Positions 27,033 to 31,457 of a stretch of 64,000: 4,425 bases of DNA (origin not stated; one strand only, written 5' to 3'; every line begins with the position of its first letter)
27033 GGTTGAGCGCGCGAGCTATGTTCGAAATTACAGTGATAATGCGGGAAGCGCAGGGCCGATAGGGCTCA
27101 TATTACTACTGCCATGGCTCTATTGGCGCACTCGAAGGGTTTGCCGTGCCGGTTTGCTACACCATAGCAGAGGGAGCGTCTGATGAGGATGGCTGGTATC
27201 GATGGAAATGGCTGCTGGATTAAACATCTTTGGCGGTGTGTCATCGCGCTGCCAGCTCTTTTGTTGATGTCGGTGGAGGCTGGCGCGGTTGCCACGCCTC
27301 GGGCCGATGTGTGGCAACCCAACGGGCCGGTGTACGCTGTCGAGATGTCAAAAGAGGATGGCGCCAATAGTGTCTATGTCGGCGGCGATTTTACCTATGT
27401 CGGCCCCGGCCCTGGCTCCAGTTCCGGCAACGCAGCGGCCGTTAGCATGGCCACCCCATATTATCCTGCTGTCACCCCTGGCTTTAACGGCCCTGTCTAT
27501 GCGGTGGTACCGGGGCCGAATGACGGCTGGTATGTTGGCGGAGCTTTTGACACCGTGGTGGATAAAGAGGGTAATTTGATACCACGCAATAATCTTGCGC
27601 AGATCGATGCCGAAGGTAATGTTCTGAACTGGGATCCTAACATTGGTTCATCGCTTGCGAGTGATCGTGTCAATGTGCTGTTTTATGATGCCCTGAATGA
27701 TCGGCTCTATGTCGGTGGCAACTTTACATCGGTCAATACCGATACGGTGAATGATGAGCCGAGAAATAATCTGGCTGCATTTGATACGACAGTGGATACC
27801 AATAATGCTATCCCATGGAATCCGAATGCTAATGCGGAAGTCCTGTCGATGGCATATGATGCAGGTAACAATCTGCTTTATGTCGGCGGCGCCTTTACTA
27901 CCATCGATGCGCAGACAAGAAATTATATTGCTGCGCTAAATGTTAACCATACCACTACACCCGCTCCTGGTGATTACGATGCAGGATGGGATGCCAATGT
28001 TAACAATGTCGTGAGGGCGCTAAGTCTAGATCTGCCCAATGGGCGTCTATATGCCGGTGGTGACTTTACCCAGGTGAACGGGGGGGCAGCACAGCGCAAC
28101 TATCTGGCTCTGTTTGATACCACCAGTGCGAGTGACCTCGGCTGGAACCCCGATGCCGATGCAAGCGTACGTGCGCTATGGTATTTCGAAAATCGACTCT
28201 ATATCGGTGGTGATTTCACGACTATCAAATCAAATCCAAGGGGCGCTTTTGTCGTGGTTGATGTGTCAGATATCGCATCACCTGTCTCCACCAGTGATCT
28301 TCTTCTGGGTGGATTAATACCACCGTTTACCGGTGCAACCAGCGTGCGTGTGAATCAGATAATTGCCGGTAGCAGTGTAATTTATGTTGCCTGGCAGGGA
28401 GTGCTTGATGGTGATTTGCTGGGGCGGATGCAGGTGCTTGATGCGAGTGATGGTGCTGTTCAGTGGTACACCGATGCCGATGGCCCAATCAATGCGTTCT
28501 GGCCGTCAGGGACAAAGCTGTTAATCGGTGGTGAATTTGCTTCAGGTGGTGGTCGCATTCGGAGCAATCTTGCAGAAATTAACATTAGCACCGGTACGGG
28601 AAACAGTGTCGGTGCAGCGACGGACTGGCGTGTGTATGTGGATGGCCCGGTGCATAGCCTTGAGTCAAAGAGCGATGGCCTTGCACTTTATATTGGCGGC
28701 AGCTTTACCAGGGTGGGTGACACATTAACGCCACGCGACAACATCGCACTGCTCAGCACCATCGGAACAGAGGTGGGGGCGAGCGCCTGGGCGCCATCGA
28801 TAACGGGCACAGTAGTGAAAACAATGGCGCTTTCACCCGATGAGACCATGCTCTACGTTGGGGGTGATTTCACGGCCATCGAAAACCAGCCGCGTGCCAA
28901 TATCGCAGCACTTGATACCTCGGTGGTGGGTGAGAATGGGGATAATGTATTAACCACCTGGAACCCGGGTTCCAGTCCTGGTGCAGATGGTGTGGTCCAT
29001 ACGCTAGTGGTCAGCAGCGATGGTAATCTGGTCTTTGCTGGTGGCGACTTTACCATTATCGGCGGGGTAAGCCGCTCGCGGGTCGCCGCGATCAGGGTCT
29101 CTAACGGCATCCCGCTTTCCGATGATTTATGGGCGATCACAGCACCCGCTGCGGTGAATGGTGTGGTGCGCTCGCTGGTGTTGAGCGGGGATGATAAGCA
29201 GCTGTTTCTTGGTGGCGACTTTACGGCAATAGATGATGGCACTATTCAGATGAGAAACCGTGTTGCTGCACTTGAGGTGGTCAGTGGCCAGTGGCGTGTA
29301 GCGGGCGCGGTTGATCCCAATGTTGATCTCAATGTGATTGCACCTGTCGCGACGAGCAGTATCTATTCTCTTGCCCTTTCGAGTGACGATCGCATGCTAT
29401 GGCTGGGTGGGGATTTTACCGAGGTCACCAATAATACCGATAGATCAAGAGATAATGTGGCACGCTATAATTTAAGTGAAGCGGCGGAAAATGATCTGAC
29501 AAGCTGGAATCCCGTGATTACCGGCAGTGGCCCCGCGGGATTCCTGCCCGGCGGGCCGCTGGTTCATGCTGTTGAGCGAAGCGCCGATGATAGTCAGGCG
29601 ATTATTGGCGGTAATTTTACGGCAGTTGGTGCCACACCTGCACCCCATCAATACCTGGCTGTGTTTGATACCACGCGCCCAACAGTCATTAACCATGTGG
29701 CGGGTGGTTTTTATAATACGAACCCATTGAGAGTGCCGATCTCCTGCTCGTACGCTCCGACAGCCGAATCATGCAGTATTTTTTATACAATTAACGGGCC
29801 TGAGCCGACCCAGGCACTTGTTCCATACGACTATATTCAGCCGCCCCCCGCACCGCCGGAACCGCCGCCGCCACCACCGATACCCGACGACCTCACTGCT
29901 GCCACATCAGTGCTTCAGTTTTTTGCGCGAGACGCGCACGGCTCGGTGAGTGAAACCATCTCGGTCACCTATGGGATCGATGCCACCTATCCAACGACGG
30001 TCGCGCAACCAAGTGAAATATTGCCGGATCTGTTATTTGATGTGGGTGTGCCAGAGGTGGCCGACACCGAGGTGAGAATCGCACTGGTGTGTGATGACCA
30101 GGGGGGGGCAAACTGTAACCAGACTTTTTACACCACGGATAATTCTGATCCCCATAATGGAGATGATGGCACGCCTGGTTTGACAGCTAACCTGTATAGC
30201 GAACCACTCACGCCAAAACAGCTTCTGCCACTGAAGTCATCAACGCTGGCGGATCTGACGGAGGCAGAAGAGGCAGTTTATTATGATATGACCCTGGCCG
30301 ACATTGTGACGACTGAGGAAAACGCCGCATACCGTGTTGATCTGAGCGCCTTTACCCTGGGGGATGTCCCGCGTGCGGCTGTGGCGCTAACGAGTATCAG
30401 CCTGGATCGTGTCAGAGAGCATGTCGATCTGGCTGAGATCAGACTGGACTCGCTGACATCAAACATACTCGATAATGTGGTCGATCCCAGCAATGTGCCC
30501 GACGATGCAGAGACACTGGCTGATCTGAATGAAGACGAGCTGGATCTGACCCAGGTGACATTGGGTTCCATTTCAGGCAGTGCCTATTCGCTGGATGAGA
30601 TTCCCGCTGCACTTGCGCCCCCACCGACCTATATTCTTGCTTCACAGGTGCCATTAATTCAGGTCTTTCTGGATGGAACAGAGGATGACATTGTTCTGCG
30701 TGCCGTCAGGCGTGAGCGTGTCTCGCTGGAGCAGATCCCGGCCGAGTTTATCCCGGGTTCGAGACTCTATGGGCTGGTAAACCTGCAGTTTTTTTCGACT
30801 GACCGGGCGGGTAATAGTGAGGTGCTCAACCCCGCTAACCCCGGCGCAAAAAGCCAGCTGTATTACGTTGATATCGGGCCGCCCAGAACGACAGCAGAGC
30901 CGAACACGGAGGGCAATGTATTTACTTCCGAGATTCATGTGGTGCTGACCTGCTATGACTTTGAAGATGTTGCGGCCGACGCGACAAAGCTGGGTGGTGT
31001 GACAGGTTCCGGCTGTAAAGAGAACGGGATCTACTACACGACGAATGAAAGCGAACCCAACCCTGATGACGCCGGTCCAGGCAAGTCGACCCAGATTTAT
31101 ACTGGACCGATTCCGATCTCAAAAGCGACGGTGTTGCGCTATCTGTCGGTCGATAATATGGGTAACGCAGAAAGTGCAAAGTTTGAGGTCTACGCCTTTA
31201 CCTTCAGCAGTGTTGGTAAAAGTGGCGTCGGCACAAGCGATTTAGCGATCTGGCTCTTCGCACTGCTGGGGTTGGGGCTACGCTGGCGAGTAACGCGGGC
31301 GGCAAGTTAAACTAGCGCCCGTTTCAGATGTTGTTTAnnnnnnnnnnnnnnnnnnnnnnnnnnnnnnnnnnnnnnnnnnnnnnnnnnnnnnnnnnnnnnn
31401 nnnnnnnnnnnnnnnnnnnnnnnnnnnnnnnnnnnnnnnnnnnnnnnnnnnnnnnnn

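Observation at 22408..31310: Pair of translationally coupled giant secreted proteins combining delta-60-type propeller repeats with chitobiase/Hex-C-like modules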

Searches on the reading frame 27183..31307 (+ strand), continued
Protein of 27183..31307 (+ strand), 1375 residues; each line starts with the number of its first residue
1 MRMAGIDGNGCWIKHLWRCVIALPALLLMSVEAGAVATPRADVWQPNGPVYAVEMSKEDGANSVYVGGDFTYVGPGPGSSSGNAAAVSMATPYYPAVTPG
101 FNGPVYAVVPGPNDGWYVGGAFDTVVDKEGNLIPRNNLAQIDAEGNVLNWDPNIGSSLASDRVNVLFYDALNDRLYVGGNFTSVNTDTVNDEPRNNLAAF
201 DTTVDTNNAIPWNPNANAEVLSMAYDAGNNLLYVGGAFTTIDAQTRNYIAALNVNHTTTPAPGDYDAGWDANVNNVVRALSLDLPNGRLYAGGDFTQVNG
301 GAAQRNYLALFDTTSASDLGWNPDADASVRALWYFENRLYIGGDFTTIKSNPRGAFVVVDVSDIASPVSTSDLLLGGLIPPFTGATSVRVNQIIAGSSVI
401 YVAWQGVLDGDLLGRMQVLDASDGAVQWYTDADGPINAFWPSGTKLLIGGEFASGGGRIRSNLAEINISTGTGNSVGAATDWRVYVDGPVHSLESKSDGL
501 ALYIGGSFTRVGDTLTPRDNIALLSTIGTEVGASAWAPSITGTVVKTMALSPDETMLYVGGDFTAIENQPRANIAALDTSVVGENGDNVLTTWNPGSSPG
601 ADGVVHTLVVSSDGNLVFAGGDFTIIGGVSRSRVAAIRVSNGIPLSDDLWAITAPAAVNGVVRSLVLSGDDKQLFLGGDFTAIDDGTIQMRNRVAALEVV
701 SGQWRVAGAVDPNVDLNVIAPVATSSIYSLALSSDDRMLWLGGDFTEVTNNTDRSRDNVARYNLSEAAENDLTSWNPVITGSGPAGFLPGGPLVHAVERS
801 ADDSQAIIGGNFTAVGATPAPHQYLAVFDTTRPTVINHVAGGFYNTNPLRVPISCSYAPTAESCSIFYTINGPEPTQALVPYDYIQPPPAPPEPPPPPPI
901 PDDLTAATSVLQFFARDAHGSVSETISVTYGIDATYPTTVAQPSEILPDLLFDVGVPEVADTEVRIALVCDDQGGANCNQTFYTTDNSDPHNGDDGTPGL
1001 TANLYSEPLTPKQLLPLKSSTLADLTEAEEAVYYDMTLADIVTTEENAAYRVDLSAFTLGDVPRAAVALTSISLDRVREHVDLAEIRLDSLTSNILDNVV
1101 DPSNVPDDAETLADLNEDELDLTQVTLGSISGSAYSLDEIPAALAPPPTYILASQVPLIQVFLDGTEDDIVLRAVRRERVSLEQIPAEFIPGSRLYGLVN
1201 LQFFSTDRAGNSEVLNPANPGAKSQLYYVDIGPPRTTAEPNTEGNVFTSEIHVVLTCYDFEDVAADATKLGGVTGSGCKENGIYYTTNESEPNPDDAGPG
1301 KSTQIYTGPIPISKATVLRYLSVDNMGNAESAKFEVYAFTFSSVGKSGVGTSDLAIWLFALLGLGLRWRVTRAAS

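Call 80: find_encoding_contigs(protein=P0121, flank=10000, max_places=3)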
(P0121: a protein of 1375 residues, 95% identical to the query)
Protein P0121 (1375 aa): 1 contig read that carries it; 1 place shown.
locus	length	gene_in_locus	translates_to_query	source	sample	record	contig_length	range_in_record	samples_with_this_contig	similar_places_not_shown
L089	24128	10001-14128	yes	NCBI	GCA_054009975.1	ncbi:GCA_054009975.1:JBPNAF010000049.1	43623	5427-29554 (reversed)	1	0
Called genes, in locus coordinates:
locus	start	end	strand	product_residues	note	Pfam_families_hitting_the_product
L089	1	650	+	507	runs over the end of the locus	PF00015:MCPsignal, PF12729:4HB_MCP_1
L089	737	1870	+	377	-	PF04982:TM_HPP, PF00571:CBS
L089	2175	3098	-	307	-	PF01218:Coprogen_oxidas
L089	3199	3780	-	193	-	PF01300:Sua5_yciO_yrdC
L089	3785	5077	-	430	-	PF02844:GARS_N, PF01071:GARS_A, PF02655:ATP-grasp_3 (weak), PF02222:ATP-grasp (faint), PF02843:GARS_C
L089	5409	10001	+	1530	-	PF12768:Rax2 (faint), PF17164:DUF5122 (faint), PF13290:CHB_HEX_C_1, PF13287:Fn3_assoc, PF13290:CHB_HEX_C_1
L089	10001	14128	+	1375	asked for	PF12768:Rax2 (faint), PF17164:DUF5122 (faint), PF13287:Fn3_assoc (weak), PF13290:CHB_HEX_C_1 (weak)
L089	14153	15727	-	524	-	PF02142:MGS, PF01808:AICARFT_IMPCHas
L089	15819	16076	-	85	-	PF27465:Fis_N (faint), PF02954:HTH_8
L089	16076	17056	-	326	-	PF01207:Dus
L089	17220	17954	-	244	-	PF13717:Zn_ribbon_4, PF13719:Zn_ribbon_5, PF11906:DUF3426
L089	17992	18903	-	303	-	PF06325:PrmA, PF13847:Methyltransf_31 (faint), PF05175:MTS, PF13489:Methyltransf_23 (weak), PF13649:Methyltransf_25 (weak)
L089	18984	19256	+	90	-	-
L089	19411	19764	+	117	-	-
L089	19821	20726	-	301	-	PF00892:EamA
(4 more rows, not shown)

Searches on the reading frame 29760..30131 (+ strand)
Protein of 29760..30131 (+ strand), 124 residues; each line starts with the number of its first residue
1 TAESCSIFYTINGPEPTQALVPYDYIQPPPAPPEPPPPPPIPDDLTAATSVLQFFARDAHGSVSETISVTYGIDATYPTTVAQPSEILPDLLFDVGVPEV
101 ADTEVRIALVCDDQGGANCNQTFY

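Call 65: search_protein_families(library=pfam, proteins=[window:29760-30131:+], max_evalue=1)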
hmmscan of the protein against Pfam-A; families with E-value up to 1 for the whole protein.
window:29760-30131:+ (124 aa): 4 families
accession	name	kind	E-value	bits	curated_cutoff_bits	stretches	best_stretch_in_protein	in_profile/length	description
PF13290.12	CHB_HEX_C_1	-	0.00066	20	22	1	2-67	18-66/67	Chitobiase/beta-hexosaminidase C-terminal domain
PF13287.12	Fn3_assoc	-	0.098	13.2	23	1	3-19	8-24/59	Fn3 associated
PF16101.10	PRIMA1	-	0.12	12.6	38.6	1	4-47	40-80/158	Proline-rich membrane anchor 1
PF05308.16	Mito_fiss_reg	-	0.44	11.1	26.3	1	14-53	167-202/244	Mitochondrial fission regulator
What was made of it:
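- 29676..29987 (+): B CHB_HEX_C-like module 1, with the polyproline insertion at 29841-29885. Pfam E=6.6e-4 on the isolated segment (call 65).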

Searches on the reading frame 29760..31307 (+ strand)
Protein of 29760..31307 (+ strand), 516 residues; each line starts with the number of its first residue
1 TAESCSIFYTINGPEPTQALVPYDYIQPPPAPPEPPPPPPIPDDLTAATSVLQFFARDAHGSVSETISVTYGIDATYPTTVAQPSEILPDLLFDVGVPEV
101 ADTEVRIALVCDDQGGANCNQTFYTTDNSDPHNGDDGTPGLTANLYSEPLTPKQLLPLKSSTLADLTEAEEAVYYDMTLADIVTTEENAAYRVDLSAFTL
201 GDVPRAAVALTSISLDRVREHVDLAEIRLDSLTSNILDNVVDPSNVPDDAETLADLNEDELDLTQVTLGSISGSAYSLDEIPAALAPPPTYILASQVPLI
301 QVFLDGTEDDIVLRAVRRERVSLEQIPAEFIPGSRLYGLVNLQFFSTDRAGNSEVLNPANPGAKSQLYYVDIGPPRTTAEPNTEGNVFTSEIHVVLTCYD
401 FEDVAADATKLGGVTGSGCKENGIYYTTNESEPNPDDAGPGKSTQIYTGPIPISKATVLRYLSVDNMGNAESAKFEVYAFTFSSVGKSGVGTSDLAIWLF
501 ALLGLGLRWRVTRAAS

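Call 41: predict_structure(alignment_id=A3)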
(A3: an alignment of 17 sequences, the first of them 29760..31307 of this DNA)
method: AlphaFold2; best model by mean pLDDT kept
length: 516 residues; sequences in the alignment: 17
mean_pLDDT: 59.5   pTM: 0.41
mean pLDDT of the five models: 59.5, 52.2, 47.7, 47.4, 45.5
residues with pLDDT >= 90: 41; 70-90: 152; 50-70: 116; < 50: 207
segments of 3 or more residues with pLDDT < 50: 1-5, 16-50, 68-80, 88-95, 113-117, 332-336, 373-423, 447-516
pLDDT, mean of each block of 10 residues (from residue 1): 44 47 40 38 41 52 47 37 51 51 55 53 77 79 75 57 72 81 82 90 88 89 90 78 86 88 87 90 80 84 84 92 70 53 74 60 66 40 30 30 36 34 48 57 52 31 33 34 27 34 37 33
secondary structure, 60 per line:
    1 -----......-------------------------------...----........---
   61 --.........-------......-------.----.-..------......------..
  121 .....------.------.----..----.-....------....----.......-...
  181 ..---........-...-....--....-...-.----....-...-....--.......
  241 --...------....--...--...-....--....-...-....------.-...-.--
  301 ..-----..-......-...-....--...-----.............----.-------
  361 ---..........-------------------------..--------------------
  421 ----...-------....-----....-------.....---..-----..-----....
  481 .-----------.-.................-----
elements in order: E6-11 E50-57 E63-71 E79-84 E107-112 E119-125 H152-155 H170-176 H179-182 H186-192 H234-240 H311-315 E336-348 E364-373 E425-427 E444-447 E455-459 E477-481 H495-511
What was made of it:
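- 29988..30875 (+): B CHB_HEX_C-like module 2. It is split by a lineage-specific acidic, Leu-rich insert at about aa 1010-1195 (30210-30767). AF2 pLDDT 75-92 over the insert, with a repeating strand/3-10-helix pattern (call 41).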

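Call 44: fold_search(model_id=the predicted structure, library=pdb)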
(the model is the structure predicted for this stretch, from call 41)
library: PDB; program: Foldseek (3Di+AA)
matches with E <= 10: 264; with E <= 0.001: 0
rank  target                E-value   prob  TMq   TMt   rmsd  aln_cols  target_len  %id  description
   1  2yn5_B                1.2e-01  0.41  0.09  0.14  16.6       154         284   15  Structural insight into the giant calcium-binding adhesin SiiE: implications for the adhesion of Salmonella enterica t (released 2013-04-03)
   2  4kkp_B                1.6e-01  0.15  0.08  0.16  16.5       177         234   15  Crystal structure of Vibrio cholerae RbmA (crystal form 2) (released 2013-05-22)
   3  2yn5_A                2.3e-01  0.33  0.09  0.15  16.5       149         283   16  Structural insight into the giant calcium-binding adhesin SiiE: implications for the adhesion of Salmonella enterica t (released 2013-04-03)
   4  4kkp_A                2.3e-01  0.13  0.08  0.16  16.3       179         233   13  Crystal structure of Vibrio cholerae RbmA (crystal form 2) (released 2013-05-22)
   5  2yn3_A                2.7e-01  0.33  0.09  0.15  14.0       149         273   16  Structural insight into the giant calcium-binding adhesin SiiE: implications for the adhesion of Salmonella enterica t (released 2013-04-03)
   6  4be5_A                2.9e-01  0.15  0.09  0.18  15.7       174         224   15  V. cholera biofilm scaffolding protein RbmA (released 2013-12-18)
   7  5g50_B                2.9e-01  0.12  0.09  0.16  16.3       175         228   15  Vibrio cholerae scaffolding protein RbmA in complex with magnesium. (released 2017-11-29)
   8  2yn3_C                3.0e-01  0.25  0.09  0.14  15.3       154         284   18  Structural insight into the giant calcium-binding adhesin SiiE: implications for the adhesion of Salmonella enterica t (released 2013-04-03)
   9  2ibb                  4.3e-01  0.13  0.09  0.19  16.4       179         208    9  Crystal Structure of the First and Second FNIII Domains of Ihog (released 2006-10-24)
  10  7biz_A                4.8e-01  0.18  0.09  0.09  17.1       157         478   10  Structure of a B12 binding lipoprotein from Bacteroides thetaiotaomicron (released 2022-03-02)
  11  7dm0_A                5.4e-01  0.15  0.06  0.17  13.5        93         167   18  Biofilm associated protein - C region (released 2021-12-15)
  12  4kkq_B                5.4e-01  0.12  0.09  0.18  15.9       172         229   15  Crystal structure of Vibrio cholerae RbmA (crystal form 1) (released 2013-05-22)
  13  2ibg_B                6.1e-01  0.10  0.09  0.20  16.2       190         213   11  Crystal Structure of Hedgehog Bound to the FNIII Domains of Ihog (released 2006-10-24)
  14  6eff_A                6.1e-01  0.08  0.07  0.15  11.4        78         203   15  NCTC10712 (released 2020-02-19)
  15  2ibg_A                7.2e-01  0.12  0.09  0.20  15.1       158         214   11  Crystal Structure of Hedgehog Bound to the FNIII Domains of Ihog (released 2006-10-24)
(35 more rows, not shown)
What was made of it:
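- Tried and rejected: Outside the insert, that model is of low confidence (mean pLDDT 59.5) (calls 41, 44).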

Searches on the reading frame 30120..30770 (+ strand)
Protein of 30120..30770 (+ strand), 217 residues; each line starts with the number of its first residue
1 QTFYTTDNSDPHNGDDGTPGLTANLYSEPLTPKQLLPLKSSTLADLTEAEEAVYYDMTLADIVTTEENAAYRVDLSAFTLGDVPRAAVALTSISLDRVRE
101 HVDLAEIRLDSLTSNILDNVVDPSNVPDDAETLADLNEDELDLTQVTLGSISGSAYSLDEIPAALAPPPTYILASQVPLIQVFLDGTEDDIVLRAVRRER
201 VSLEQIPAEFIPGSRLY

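Call 65: search_protein_families(library=pfam, proteins=[window:30120-30770:+], max_evalue=1)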
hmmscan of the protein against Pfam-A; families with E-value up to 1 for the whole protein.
window:30120-30770:+ (217 aa): 1 family
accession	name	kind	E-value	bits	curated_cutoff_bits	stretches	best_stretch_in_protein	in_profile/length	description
PF13287.12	Fn3_assoc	-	0.049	14.2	23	1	3-31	13-33/59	Fn3 associated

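Call 74: search_protein_representatives(protein=window:30120-30770:+)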
Query: 217 residues. Proteins with E-value up to 0.001 (for the whole library): 6; up to 1e-10: 5; up to 1e-30: 5. The best 6 are listed.
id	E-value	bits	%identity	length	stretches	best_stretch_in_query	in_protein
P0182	1.6e-100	351.2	67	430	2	1-217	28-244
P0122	2.1e-84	298.5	72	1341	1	2-217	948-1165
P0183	1.1e-74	266.8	64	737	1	2-217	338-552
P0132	5.8e-69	248.2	60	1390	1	1-217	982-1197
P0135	2.6e-58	213.4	52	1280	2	1-217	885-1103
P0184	1.2e-06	44.7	50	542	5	119-144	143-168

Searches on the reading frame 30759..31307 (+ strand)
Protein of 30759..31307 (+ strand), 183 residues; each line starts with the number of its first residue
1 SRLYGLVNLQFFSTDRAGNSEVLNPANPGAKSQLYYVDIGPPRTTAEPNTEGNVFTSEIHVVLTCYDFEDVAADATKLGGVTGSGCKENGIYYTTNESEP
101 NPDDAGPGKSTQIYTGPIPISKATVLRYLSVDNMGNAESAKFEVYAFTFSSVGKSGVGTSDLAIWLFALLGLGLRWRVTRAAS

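Call 65: search_protein_families(library=pfam, proteins=[window:30759-31307:+], max_evalue=1)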
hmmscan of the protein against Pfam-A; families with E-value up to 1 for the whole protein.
window:30759-31307:+ (183 aa): 2 families
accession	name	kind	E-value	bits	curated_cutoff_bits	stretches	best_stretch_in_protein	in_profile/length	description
PF13290.12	CHB_HEX_C_1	-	1e-08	35.4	22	1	90-139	22-64/67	Chitobiase/beta-hexosaminidase C-terminal domain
PF13287.12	Fn3_assoc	-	3.7e-08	33.8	23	1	88-138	9-52/59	Fn3 associated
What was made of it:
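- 30876..31214 (+): B CHB_HEX_C module 3. Pfam E=1e-8 (call 65).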

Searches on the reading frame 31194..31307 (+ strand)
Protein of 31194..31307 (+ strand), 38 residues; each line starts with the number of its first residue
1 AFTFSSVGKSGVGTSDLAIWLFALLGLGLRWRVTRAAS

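Call 14: search_protein_families(library=ncbifam, proteins=[window:31194-31307:+], max_evalue=10)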
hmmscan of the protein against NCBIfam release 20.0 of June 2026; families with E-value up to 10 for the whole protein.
seq(38 aa): 0 families
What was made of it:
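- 31215..31307 (+): B C-terminal tripartite tail: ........, hydrophobic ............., then RWR. No NCBIfam model matched (call 14).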
